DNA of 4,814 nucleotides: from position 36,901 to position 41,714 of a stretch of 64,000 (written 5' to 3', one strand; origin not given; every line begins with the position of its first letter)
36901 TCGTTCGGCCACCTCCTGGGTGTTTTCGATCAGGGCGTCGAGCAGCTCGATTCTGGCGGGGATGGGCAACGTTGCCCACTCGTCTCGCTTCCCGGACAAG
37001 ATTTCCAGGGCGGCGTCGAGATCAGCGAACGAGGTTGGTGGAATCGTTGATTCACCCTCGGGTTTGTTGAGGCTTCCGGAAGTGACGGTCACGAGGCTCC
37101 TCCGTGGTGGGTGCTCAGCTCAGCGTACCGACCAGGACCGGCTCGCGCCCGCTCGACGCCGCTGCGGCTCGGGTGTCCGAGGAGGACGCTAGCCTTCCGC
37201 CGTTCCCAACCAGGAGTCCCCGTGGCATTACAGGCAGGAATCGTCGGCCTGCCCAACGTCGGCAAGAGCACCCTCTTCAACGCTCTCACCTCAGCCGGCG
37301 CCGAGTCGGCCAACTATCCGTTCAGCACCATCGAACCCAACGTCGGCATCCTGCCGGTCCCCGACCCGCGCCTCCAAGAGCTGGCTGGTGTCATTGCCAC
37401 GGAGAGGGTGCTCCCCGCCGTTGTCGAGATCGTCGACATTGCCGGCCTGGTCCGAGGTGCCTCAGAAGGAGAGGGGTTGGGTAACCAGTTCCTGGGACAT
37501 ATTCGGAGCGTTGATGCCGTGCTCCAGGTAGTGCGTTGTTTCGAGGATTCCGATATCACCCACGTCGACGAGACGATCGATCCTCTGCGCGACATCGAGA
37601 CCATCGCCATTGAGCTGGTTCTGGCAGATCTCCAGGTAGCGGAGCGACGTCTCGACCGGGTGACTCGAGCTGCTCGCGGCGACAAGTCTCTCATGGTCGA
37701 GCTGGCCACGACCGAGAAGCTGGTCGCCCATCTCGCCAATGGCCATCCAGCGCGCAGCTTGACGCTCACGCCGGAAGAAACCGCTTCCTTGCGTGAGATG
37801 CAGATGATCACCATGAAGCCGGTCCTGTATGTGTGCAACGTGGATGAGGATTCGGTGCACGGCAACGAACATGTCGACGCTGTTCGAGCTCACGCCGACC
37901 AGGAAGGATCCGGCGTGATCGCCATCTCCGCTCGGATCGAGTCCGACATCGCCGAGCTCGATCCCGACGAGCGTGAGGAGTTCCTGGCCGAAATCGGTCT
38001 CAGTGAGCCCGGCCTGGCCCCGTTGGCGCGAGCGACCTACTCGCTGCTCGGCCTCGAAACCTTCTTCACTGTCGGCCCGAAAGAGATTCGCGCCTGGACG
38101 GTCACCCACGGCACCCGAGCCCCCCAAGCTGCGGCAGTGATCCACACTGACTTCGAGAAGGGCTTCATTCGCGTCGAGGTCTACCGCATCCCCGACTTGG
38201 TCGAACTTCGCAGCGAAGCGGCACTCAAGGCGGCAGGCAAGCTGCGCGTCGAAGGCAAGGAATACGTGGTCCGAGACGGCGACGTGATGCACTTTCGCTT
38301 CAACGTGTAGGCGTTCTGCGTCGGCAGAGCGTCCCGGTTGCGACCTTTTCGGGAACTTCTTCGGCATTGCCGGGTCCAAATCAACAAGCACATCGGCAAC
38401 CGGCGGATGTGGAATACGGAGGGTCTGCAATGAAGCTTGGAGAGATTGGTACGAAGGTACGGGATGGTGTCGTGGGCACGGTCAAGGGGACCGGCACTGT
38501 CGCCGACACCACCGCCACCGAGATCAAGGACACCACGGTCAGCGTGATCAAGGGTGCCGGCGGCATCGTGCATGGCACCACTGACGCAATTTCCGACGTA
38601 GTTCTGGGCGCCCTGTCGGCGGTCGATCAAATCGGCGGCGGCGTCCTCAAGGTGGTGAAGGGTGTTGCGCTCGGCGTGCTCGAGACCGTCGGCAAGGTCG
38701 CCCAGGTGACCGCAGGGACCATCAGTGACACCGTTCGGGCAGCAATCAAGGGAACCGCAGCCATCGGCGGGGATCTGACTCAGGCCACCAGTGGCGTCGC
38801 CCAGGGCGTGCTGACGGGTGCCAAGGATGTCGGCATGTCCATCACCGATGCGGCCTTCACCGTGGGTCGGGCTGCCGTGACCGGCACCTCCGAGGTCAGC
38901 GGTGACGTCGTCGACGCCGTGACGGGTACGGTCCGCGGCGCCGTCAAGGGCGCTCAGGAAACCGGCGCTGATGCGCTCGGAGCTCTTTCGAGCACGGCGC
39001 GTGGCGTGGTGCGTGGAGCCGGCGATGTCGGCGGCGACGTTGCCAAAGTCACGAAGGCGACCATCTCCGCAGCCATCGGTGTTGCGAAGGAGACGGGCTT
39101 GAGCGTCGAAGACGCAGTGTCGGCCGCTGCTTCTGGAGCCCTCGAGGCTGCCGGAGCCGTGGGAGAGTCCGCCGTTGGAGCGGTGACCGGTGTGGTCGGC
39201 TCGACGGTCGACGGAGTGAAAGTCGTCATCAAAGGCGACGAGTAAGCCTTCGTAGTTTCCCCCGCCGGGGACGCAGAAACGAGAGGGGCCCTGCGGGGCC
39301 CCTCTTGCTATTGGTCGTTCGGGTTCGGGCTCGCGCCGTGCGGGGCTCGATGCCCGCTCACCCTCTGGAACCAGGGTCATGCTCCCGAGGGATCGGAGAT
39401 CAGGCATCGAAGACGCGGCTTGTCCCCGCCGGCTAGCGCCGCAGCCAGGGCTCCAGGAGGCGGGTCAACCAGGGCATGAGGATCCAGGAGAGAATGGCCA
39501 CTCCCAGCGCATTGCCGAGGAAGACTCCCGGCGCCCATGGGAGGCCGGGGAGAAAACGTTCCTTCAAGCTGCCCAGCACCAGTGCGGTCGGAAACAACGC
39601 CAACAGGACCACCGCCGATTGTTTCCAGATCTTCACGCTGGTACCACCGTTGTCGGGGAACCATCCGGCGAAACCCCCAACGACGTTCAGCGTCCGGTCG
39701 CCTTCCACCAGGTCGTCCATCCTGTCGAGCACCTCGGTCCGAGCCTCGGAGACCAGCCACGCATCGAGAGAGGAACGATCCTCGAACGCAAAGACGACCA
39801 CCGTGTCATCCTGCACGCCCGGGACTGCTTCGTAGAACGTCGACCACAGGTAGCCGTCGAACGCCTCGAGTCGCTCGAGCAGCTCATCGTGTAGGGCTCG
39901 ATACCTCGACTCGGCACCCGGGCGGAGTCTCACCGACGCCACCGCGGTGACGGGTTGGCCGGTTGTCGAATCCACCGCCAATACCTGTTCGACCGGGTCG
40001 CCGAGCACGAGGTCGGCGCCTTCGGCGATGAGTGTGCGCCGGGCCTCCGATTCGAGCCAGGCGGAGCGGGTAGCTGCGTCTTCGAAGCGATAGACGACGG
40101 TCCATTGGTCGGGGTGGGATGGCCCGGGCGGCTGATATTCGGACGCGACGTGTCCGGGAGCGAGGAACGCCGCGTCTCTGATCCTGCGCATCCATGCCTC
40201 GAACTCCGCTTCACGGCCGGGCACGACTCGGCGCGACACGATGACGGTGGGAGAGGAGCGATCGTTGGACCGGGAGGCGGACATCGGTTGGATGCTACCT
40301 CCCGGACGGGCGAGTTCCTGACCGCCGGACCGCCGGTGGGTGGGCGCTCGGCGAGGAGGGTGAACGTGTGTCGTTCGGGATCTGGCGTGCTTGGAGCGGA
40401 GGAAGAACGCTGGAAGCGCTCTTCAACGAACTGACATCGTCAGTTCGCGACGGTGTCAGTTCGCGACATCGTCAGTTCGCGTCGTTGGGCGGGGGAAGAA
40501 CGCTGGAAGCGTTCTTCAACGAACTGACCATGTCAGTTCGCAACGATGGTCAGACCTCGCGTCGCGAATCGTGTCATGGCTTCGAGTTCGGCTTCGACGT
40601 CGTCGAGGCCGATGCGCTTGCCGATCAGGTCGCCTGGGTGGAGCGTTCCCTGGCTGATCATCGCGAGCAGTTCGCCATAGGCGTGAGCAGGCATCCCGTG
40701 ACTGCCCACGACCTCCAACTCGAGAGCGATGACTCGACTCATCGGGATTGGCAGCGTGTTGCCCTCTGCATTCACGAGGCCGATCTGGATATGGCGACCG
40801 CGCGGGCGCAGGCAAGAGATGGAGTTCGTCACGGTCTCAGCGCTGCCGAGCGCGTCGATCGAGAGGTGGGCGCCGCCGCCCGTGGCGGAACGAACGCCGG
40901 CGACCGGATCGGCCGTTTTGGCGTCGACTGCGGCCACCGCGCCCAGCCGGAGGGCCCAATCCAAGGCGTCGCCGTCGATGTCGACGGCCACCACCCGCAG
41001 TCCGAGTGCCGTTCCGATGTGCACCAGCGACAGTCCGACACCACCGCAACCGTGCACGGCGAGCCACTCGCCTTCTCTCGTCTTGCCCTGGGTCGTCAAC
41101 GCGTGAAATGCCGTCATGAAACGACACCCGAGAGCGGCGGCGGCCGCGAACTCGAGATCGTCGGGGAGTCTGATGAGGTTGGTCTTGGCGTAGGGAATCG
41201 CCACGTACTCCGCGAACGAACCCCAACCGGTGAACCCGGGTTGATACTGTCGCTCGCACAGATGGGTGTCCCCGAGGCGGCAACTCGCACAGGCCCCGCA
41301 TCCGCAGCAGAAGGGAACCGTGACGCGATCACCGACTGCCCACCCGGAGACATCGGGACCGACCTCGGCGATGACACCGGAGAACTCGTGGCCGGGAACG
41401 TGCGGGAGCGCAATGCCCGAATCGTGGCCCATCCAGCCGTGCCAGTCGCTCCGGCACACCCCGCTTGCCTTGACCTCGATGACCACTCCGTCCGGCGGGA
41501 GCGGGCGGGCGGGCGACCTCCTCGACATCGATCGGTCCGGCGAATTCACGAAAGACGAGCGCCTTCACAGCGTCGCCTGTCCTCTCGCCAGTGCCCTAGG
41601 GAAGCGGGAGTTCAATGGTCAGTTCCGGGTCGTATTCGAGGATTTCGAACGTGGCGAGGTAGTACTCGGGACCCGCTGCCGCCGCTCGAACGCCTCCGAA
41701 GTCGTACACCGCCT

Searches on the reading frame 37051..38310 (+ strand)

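Call 77: search_protein_families(library=pfam, proteins=[window:37051-38310:+], max_evalue=0.01)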
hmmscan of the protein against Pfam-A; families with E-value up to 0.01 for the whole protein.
window:37051-38310:+ (419 aa): 3 families
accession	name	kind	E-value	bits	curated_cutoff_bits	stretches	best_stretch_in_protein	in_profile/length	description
PF06071.19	YchF-GTPase_C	-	4.3e-37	126.5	27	1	335-418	1-84/84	Protein of unknown function (DUF933)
PF01926.29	MMR_HSR1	-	1.5e-21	77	21.9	1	62-179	2-99/113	50S ribosome-binding GTPase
PF02421.24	FeoB_N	-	4.2e-08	33.3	27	1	63-102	4-43/156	Ferrous iron transport protein B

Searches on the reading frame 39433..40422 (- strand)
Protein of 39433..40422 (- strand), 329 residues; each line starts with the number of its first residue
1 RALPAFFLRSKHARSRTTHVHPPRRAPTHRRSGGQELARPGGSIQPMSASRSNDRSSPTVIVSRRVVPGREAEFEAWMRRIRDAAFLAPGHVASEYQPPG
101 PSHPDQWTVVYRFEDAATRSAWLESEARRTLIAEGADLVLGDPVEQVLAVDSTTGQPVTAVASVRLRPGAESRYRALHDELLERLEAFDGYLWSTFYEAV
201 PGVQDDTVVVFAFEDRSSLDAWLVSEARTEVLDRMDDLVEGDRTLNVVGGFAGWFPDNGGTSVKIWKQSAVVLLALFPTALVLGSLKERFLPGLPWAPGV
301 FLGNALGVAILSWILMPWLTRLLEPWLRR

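Call 83: search_protein_families(library=pfam, proteins=[window:39433-40422:-], max_evalue=0.001)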
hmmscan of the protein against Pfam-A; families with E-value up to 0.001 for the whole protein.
window:39433-40422:- (329 aa): 1 family
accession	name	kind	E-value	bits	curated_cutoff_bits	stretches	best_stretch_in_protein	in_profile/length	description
PF03992.22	ABM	-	1e-11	45.2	23.1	1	157-228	1-72/78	Antibiotic biosynthesis monooxygenase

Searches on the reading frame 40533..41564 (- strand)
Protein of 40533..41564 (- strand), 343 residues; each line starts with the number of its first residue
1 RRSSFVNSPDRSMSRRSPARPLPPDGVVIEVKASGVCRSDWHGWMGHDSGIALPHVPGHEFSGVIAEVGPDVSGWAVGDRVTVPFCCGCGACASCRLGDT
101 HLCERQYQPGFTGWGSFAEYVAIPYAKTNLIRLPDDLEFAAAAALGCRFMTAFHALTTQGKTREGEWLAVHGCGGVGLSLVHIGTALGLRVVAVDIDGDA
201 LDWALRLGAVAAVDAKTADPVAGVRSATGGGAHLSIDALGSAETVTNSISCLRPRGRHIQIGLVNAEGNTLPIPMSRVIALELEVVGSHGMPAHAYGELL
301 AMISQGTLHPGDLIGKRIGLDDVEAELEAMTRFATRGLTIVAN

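Call 83: search_protein_families(library=pfam, proteins=[window:40533-41564:-], max_evalue=0.001)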
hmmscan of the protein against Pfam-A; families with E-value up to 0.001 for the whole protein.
window:40533-41564:- (343 aa): 3 families
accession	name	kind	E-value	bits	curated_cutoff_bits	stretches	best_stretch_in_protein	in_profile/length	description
PF08240.17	ADH_N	-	5.6e-30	104.1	23.5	1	24-135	2-104/104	Alcohol dehydrogenase GroES-like domain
PF00107.32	ADH_zinc_N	-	2.8e-23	82.7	31.8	1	175-304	1-128/129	Zinc-binding dehydrogenase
PF13602.12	ADH_zinc_N_2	-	1.2e-05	26.7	27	1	207-331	1-124/134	Zinc-binding dehydrogenase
